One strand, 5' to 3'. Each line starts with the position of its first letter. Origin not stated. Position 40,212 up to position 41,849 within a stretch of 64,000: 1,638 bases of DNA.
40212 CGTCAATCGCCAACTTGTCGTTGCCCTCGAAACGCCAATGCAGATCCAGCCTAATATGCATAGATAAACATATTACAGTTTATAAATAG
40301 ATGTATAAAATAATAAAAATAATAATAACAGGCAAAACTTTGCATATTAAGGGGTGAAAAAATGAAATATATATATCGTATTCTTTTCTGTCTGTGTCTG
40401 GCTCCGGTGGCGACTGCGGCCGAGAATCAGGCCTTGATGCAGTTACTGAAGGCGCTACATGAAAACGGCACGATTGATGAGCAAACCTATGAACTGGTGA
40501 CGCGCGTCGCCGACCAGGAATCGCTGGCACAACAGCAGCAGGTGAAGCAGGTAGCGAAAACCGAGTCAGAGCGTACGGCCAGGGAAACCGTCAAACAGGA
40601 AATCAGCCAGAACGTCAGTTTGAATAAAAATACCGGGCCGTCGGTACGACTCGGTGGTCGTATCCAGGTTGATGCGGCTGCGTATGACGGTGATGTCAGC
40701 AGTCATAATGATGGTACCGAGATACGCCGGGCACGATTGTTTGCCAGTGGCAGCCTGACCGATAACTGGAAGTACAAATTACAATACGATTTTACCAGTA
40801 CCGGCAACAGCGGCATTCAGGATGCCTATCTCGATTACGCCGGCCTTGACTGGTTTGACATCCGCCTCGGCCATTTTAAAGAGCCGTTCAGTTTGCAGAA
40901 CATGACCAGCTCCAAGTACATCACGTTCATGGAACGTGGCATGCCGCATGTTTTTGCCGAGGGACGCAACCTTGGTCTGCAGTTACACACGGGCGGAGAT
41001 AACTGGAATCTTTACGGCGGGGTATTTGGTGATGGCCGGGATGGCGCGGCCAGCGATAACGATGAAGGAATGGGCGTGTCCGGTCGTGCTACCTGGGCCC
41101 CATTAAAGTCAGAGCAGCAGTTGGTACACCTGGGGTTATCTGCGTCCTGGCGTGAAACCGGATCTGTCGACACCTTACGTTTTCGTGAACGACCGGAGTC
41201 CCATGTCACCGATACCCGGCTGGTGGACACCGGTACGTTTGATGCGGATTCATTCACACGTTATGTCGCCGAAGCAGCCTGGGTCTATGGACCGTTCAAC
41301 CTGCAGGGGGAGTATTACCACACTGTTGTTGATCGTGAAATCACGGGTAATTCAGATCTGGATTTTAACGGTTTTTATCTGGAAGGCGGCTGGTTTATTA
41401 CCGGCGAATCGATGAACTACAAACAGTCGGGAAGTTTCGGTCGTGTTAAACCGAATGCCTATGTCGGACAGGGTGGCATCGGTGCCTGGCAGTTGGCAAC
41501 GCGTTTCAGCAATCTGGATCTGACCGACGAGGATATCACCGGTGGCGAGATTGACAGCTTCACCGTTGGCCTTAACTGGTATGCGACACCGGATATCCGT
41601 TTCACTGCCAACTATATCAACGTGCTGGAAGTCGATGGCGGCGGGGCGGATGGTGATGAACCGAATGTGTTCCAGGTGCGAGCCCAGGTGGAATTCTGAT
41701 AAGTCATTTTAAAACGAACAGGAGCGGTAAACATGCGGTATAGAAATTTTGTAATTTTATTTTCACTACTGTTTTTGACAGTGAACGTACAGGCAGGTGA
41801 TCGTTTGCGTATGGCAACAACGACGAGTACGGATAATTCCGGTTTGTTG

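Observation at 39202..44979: Tungstate uptake module with its own OprO/P-type porin and a ModE-HTH/PBP-fusion regulator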

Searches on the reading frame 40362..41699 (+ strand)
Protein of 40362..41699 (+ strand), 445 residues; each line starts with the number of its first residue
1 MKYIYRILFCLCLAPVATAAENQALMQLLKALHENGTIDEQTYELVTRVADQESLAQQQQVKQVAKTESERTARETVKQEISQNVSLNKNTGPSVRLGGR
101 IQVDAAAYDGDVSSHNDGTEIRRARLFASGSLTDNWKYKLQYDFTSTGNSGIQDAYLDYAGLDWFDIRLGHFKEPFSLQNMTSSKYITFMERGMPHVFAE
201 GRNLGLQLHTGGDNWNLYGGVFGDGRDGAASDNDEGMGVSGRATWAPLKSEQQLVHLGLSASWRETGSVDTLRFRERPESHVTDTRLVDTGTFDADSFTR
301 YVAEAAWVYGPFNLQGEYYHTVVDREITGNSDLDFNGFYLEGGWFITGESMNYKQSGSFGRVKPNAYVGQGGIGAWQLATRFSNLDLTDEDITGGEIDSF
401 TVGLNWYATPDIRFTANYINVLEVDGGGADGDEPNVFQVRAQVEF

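Call 3: search_protein_families(library=pfam, proteins=[window:40362-41699:+], max_evalue=0.01)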
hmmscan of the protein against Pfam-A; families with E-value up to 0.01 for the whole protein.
window:40362-41699:+ (445 aa): 1 family
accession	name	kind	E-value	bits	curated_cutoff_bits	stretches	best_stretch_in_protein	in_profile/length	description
PF07396.17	Porin_O_P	-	1.4e-76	258.7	20.9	1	95-445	1-370/370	Phosphate-selective porin O and P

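Call 4: search_protein_families(library=ncbifam, proteins=[window:40362-41699:+], max_evalue=0.01)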
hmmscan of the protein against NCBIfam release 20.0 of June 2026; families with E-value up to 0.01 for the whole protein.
window:40362-41699:+ (445 aa): 0 families

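Call 21: find_homologous_proteins(query=window:40362-41699:+)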
Query window:40362-41699:+ (445 aa): 1732 proteins with E <= 0.001 among 8000 candidates; the best 120 are listed.
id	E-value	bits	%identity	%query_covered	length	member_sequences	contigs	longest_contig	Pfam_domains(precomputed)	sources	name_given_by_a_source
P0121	1.3e-228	777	75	100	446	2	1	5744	PF07396.18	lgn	-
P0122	1.8e-223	760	86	86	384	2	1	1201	PF07396.18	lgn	-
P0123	4.0e-219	746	73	100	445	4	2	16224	PF07396.18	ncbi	-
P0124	1.8e-207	708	70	99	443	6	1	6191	PF07396.18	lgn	-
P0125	7.3e-198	676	67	99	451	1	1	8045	PF07396.18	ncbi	-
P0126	2.7e-194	664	66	99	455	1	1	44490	PF07396.18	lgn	-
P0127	4.8e-190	650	65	98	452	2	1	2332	PF07396.18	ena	-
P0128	2.3e-189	648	64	99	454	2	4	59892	PF07396.18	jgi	jgi:phosphate-selective porin OprO and OprP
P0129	1.4e-187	642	66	96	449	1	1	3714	PF07396.18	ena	-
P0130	9.6e-187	639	64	100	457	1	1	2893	PF07396.18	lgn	-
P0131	3.5e-184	631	63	99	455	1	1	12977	PF07396.18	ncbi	-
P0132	1.2e-183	629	63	99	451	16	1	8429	PF07396.18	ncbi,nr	ncbi:MAG: porin [Proteobacteria bacterium]|nr:porin [Pseudomonadota bacterium]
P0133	1.5e-182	625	63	99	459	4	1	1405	PF07396.18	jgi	jgi:phosphate-selective porin OprO and OprP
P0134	2.3e-182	625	63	99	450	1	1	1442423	PF07396.18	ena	-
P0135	7.2e-182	623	64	98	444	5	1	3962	PF07396.18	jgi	-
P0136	2.1e-181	622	62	99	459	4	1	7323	PF07396.18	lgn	-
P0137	4.3e-180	617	61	98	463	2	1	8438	PF07396.18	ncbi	-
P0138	4.4e-179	614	62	98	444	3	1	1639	PF07396.18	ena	-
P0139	4.1e-177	608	61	99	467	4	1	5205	PF07396.18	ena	-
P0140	8.3e-176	603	62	98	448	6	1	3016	PF07396.18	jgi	-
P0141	9.2e-174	596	60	98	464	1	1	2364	PF07396.18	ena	-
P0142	1.0e-173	596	60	98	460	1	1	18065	PF07396.18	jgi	jgi:phosphate-selective porin OprO/OprP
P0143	1.5e-173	596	59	99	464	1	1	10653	PF07396.18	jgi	jgi:phosphate-selective porin OprO/OprP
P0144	2.3e-173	595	59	96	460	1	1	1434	PF07396.18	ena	-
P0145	1.2e-172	593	59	99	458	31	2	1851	PF07396.18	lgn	-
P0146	2.3e-172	592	59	97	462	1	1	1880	PF07396.18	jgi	-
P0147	2.6e-172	592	59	98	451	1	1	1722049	PF07396.18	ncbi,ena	-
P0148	2.8e-172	592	59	98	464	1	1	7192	PF07396.18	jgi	-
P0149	3.1e-172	591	59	99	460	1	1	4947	PF07396.18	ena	-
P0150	9.3e-172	590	60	98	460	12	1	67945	PF07396.18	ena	-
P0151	4.7e-171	588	59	98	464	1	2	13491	PF07396.18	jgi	-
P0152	7.7e-171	587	59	98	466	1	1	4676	PF07396.18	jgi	-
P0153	1.9e-170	586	59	98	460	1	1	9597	PF07396.18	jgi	-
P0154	2.1e-170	585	59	100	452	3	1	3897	PF07396.18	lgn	-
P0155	2.2e-170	585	58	100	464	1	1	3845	PF07396.18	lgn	-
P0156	2.4e-170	585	59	98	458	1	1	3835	PF07396.18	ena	-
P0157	2.8e-170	585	59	98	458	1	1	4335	PF07396.18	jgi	-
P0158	5.5e-170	584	59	97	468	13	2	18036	PF07396.18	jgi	jgi:phosphate-selective porin OprO/OprP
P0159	6.5e-170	584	59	98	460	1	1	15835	PF07396.18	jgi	-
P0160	1.7e-169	582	58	99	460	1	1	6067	PF07396.18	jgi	-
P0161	1.0e-168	580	59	96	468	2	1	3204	PF07396.18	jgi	jgi:phosphate-selective porin OprO/OprP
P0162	2.9e-168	578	58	99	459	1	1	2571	PF07396.18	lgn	-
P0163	4.8e-168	578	59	99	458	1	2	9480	PF07396.18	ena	-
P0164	6.1e-168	577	59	99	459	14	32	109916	PF07396.18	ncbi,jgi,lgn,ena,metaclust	metaclust:\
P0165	7.2e-168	577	57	99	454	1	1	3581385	PF07396.18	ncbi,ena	-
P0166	1.0e-167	577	60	98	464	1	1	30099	PF07396.18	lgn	-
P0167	1.3e-167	576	58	98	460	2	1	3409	PF07396.18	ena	-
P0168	1.7e-167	576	58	100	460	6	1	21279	PF07396.18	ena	-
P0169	2.7e-166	572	57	99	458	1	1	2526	PF07396.18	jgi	jgi:phosphate-selective porin OprO and OprP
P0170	3.2e-166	572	58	98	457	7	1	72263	PF07396.18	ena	-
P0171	7.0e-166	570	56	99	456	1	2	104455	PF07396.18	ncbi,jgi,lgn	-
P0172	7.3e-166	570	60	96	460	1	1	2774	PF07396.18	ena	-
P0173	8.9e-165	567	56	100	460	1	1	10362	PF07396.18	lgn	-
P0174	1.1e-164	567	57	98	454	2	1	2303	PF07396.18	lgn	-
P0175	1.6e-164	566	57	99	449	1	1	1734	PF07396.18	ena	-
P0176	1.8e-164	566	57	100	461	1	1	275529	PF07396.18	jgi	jgi:phosphate-selective porin OprO and OprP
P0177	6.8e-163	561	57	99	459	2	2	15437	PF07396.18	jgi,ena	-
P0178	1.3e-162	560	58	95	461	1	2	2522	PF07396.18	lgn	-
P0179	2.8e-162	559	56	99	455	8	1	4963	PF07396.18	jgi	jgi:phosphate-selective porin OprO/OprP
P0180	3.1e-162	558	56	95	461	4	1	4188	PF07396.18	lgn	-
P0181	9.8e-162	557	58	97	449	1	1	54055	PF07396.18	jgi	-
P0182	1.2e-161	557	57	99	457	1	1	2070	PF07396.18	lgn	-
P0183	5.9e-161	554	57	99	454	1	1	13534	PF07396.18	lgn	-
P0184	2.2e-160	552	57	100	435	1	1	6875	PF07396.18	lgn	-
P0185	3.5e-160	552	56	99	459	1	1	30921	PF07396.18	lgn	-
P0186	5.7e-160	551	56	100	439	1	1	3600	PF07396.18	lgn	-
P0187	1.8e-159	549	68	79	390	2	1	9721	PF07396.18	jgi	-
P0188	1.8e-159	549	55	99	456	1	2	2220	PF07396.18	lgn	-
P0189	5.0e-159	548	57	100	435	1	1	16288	PF07396.18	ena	-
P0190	1.8e-158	546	64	87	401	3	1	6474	PF07396.18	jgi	-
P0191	2.0e-158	546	55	100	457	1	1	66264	PF07396.18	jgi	jgi:phosphate-selective porin OprO and OprP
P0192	2.4e-158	546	56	100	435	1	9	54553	PF07396.18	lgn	-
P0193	3.1e-158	545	56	100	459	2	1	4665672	PF07396.18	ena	-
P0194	2.7e-157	542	56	99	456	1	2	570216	PF07396.18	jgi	jgi:phosphate-selective porin OprO and OprP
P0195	2.7e-157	542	55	100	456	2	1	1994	PF07396.18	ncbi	-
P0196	4.0e-157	542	56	100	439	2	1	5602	PF07396.18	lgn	-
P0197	1.5e-156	540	55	99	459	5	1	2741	PF07396.18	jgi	jgi:phosphate-selective porin OprO/OprP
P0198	2.1e-156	539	54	100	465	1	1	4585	PF07396.18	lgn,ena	-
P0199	4.7e-156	538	54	100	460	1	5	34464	PF07396.18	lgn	-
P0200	5.1e-156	538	54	100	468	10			PF07396.18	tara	tara:strand:- start:18125 stop:19531 length:1407 start_codon:yes stop_codon:yes gene_type:complete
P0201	6.1e-156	538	55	100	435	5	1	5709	PF07396.18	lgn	-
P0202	6.2e-156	538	56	99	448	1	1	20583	PF07396.18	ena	-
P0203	1.1e-155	537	54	100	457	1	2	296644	PF07396.18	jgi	jgi:phosphate-selective porin OprO and OprP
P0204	1.7e-155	536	54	99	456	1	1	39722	PF07396.18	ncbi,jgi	-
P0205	9.2e-155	534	52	100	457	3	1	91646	PF07396.18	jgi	jgi:phosphate-selective porin OprO/OprP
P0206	9.8e-155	534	56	100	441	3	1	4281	PF07396.18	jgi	-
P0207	1.5e-154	533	54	99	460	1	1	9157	PF07396.18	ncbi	-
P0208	3.8e-154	532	55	100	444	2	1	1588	PF07396.18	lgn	-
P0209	4.6e-154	532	54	100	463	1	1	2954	PF07396.18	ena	-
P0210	6.4e-154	531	54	100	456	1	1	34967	PF07396.18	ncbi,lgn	-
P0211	2.1e-153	529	66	79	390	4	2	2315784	PF07396.18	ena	-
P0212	2.3e-153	529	56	98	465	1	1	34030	PF07396.18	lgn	-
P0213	3.5e-153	529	54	100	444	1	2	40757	PF07396.18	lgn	-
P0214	5.0e-153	528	54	99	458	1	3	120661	PF07396.18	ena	-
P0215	5.4e-153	528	54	99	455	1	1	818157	PF07396.18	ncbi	-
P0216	7.1e-153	528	55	99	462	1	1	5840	PF07396.18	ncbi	-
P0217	7.6e-153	528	53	100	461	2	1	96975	PF07396.18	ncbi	-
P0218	8.4e-153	527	53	94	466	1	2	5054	PF07396.18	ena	-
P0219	9.9e-153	527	55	99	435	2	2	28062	PF07396.18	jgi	-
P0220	1.0e-152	527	65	79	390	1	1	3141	PF07396.18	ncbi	-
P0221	1.4e-152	527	54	98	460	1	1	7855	PF07396.18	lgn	-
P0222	1.9e-152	526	56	99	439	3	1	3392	PF07396.18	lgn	-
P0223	2.0e-152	526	54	97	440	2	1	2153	PF07396.18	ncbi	-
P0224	2.9e-152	526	53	99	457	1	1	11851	PF07396.18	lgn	-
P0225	5.3e-152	525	54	100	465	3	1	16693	PF07396.18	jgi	jgi:phosphate-selective porin OprO and OprP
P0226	5.7e-152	525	52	100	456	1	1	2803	PF07396.18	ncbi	-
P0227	1.2e-151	524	52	99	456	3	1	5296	PF07396.18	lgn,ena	-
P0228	1.6e-151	523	54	99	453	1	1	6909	PF07396.18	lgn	-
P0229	2.2e-151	523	52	100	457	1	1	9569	PF07396.18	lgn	-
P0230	3.1e-151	522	53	100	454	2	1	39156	PF07396.18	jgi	jgi:phosphate-selective porin OprO/OprP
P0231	5.8e-151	521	55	99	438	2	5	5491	PF07396.18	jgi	-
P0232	9.4e-151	521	53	97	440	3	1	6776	PF07396.18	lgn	-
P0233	1.7e-150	520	53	99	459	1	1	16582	PF07396.18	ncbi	-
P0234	3.2e-150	519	52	98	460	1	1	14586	PF07396.18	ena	-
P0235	4.1e-150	519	55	100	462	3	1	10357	PF07396.18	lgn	-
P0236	1.3e-149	517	53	99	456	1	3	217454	PF07396.18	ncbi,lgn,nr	ncbi:MAG: porin [Proteobacteria bacterium]|nr:porin [Pseudomonadota bacterium] NOG60566.1 porin [Pse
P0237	2.7e-149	516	54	100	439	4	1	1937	PF07396.18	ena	-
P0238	3.0e-149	516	52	100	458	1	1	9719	PF07396.18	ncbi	-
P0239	4.9e-149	515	52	99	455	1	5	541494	PF07396.18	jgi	jgi:phosphate-selective porin OprO and OprP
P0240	1.6e-148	513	55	96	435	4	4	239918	PF07396.18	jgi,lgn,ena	-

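Call 23: find_related_loci(query=A2, collection=metagenome_contigs, flank=7000)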
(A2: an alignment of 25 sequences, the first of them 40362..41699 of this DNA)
Query A2 (445 aa) in metagenome_contigs; peptide patterns used: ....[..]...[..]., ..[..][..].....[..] (x = any residue, [..] = any of these).
474 stretches matched a pattern; 405 encode a relative of the query (tblastn E <= 1e-3); the best 80 are kept; 80 distinct loci.
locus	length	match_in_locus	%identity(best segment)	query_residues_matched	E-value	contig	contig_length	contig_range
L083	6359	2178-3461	63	10-445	0e+0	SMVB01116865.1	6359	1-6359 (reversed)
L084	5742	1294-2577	63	10-445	0e+0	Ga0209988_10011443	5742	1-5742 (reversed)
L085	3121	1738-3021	63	10-445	0e+0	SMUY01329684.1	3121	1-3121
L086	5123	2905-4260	60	8-445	0e+0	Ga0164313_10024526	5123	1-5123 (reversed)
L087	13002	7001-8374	58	1-445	4e-175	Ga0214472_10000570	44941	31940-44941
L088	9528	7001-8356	59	4-445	4e-175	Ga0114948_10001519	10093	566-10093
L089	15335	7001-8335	59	16-445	1e-174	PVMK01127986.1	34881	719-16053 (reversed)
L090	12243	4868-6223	59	4-445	3e-174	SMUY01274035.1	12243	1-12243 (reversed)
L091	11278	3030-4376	59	4-445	1e-168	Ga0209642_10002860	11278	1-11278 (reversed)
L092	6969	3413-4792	57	4-445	4e-168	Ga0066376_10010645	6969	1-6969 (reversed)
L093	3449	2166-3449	60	4-416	7e-174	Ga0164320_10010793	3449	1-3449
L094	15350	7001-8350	54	2-445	1e-161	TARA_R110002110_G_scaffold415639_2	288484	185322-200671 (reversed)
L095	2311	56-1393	56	7-445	8e-169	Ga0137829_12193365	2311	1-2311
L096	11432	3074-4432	54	7-445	6e-157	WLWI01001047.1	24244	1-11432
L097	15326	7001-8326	71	6-445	0e+0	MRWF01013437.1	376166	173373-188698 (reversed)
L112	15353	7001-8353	46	1-445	9e-118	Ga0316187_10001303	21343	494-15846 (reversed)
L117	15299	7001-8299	45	11-445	2e-117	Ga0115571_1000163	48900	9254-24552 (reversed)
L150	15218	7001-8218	45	10-445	2e-109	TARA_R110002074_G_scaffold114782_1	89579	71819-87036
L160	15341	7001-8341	43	1-445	1e-103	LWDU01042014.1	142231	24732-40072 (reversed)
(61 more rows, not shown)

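Call 48: search_solved_structures(query=window:40362-41699:+, max_evalue=0.01, show_alignments=2)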
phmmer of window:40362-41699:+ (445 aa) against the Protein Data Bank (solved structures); distinct sequences matched with E-value up to 0.01: 3.
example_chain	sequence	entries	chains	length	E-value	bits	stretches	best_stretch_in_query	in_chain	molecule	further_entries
2o4v_A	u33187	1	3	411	1.8e-31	112.6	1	94-434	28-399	Porin P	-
4rjw_A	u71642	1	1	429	6.7e-28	100.8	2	94-268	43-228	Porin O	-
4rjx_A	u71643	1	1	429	6.8e-28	100.8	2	94-268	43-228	Porin O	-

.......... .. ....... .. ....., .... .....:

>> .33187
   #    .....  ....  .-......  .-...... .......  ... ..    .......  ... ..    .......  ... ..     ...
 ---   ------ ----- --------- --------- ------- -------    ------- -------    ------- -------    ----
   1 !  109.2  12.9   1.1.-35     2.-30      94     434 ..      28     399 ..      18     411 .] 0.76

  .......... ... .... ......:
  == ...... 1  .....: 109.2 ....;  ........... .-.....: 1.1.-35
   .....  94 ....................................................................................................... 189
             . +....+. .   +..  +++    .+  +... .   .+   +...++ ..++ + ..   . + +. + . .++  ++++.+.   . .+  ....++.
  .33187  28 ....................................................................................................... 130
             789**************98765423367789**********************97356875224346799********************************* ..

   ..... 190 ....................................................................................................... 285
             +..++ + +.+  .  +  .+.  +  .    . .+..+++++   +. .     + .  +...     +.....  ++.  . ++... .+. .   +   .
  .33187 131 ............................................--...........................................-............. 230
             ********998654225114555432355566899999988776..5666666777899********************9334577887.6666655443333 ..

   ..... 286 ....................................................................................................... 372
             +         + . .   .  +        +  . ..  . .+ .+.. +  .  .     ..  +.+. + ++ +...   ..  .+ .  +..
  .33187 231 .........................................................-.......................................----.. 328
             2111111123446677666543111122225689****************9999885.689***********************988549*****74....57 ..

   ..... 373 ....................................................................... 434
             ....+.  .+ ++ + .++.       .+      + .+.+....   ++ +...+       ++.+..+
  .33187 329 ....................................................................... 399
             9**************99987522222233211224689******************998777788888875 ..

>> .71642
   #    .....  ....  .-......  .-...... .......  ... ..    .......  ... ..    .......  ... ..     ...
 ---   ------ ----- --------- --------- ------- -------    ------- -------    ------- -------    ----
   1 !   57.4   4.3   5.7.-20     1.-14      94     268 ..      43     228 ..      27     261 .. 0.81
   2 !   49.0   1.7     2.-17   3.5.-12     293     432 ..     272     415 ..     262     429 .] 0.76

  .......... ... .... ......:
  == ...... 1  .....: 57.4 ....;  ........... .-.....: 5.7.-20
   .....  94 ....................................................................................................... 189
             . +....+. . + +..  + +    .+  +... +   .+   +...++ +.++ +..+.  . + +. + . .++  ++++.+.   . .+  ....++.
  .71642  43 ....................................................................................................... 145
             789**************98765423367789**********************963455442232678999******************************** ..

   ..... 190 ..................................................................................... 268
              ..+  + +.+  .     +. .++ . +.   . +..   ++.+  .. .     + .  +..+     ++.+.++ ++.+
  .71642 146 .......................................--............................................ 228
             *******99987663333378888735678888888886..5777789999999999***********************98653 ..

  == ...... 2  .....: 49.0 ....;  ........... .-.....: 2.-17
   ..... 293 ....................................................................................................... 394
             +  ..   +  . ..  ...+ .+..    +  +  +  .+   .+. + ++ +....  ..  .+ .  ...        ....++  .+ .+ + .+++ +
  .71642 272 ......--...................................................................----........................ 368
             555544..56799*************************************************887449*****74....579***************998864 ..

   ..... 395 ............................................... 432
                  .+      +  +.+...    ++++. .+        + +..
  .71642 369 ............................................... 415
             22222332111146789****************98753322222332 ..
